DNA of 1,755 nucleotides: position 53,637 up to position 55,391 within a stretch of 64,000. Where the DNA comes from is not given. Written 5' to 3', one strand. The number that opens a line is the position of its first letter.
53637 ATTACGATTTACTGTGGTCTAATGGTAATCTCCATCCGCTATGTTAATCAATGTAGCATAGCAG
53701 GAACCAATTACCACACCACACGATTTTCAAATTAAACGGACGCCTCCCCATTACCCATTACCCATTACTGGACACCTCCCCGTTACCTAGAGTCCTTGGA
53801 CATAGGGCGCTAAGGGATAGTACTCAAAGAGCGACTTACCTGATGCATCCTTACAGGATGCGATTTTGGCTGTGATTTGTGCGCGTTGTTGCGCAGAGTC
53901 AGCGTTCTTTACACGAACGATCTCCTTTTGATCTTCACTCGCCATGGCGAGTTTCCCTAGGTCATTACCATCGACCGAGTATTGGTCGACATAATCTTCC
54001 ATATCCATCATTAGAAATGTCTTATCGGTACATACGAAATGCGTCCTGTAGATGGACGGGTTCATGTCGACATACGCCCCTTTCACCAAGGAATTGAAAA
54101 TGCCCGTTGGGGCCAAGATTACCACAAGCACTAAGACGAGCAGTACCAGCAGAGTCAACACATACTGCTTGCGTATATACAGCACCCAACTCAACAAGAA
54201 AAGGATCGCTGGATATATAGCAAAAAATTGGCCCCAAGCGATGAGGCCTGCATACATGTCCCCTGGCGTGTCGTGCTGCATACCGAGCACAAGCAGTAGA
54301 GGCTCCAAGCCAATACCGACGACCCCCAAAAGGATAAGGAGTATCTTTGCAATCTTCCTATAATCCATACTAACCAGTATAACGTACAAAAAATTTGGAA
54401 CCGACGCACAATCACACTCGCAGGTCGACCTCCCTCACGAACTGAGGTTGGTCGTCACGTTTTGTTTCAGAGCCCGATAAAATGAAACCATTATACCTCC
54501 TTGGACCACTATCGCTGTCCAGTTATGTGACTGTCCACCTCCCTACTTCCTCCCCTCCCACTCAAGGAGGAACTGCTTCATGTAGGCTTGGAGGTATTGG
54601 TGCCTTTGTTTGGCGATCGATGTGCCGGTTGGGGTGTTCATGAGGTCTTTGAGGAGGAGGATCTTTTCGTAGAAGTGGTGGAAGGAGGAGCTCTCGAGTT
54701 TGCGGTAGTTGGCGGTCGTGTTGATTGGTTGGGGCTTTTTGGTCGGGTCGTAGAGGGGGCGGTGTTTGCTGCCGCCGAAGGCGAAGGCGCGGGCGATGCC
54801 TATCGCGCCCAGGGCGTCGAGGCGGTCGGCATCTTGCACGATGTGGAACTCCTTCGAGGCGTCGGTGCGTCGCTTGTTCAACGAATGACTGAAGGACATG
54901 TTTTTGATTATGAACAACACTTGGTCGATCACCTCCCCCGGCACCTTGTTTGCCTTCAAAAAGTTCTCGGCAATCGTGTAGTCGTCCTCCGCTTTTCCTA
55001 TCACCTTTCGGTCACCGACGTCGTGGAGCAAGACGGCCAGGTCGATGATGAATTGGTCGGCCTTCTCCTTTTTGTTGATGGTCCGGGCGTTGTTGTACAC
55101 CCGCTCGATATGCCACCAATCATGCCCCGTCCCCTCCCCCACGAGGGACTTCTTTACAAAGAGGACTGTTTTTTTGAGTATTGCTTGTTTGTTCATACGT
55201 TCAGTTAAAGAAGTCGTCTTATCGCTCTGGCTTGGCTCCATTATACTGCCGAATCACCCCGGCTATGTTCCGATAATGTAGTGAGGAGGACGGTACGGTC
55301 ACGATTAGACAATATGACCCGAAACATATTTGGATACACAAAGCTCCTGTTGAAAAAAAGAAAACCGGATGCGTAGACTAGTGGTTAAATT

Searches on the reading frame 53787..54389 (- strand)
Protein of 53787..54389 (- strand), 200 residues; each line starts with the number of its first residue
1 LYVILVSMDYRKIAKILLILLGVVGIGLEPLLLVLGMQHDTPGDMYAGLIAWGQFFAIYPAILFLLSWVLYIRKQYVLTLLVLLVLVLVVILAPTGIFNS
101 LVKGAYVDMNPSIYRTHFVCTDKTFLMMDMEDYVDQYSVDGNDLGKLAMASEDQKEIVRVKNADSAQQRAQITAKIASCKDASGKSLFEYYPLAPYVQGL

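Call 5: search_protein_families(library=pfam, proteins=[window:53787-54389:-], max_evalue=0.1)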
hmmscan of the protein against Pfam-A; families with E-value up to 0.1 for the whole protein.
window:53787-54389:- (200 aa): 0 families

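Call 6: search_protein_families(library=ncbifam, proteins=[window:53787-54389:-], max_evalue=0.1)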
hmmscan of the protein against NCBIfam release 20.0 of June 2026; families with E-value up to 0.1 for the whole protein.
window:53787-54389:- (200 aa): 1 family
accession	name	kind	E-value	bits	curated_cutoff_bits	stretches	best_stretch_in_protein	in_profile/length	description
NF006752.0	PRK09272.1-5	equivalog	0.073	13.4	162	0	11-82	18-91/110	hypothetical protein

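Call 88: find_encoding_contigs(protein=window:53787-54368:-, flank=6000, max_places=10)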
Protein window:53787-54368:- (193 aa): 12 contigs read that carry it; 6 places shown.
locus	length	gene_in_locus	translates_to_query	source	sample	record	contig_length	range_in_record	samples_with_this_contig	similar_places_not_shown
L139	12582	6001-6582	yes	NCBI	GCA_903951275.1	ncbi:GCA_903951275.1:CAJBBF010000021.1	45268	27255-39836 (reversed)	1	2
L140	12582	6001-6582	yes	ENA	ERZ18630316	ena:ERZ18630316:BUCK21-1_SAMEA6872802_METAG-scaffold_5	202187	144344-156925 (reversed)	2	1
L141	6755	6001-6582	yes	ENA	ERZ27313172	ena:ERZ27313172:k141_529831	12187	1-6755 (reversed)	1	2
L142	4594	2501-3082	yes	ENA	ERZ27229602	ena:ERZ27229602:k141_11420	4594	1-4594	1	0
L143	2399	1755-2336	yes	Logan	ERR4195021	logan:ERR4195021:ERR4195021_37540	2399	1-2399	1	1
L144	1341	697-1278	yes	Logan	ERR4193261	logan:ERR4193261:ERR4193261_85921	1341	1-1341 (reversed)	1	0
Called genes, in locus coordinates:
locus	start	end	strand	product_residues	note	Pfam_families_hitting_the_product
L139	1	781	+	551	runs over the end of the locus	PF06418:CTP_synth_N, PF00117:GATase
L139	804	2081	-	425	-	-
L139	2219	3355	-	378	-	PF14790:THDPS_N, PF14789:THDPS_M, PF14602:Hexapep_2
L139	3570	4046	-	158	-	-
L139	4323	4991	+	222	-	-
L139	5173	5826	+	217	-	PF01966:HD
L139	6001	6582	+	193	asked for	-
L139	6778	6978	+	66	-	-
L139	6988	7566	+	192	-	PF02661:Fic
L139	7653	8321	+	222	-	-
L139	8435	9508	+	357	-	-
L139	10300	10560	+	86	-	-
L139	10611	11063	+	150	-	-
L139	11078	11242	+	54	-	-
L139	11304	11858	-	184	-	-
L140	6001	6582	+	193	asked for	-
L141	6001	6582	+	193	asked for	-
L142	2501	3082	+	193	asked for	-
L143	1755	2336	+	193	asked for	-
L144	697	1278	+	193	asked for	-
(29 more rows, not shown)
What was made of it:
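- The neighbouring contig in the same sample ends exactly at the repeat boundary (call 88).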

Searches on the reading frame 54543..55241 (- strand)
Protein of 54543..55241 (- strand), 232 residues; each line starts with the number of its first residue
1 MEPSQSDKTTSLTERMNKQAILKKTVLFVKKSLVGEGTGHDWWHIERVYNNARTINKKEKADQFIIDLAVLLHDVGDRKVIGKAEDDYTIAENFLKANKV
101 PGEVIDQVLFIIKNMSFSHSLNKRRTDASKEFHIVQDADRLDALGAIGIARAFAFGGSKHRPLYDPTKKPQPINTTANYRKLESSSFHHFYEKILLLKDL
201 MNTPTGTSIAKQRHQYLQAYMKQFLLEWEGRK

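Call 5: search_protein_families(library=pfam, proteins=[window:54543-55241:-], max_evalue=0.1)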
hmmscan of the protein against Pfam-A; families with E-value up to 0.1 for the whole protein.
window:54543-55241:- (232 aa): 3 families
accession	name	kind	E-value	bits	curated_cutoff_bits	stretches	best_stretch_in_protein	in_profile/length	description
PF01966.28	HD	-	1.8e-08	35.1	22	1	44-143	4-115/116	HD domain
PF09070.16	PFU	-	0.0047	17.5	26.2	1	83-116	76-110/113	PFU (PLAA family ubiquitin binding)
PF03260.19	Lipoprotein_11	-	0.029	14.2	25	1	43-130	128-206/231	Lepidopteran low molecular weight (30 kD) lipoprotein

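Call 6: search_protein_families(library=ncbifam, proteins=[window:54543-55241:-], max_evalue=0.1)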
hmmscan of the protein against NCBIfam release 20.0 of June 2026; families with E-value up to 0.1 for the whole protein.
window:54543-55241:- (232 aa): 2 families
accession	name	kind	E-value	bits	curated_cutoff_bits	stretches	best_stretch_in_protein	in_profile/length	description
NF007515.0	PRK10119.1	equivalog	1e-27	97.2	286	1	28-230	13-214/231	phosphohydrolase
NF009343.0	PRK12703.1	equivalog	0.039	12.8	434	1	44-104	191-249/339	tRNA (cytidine(56)-2'-O)-methyltransferase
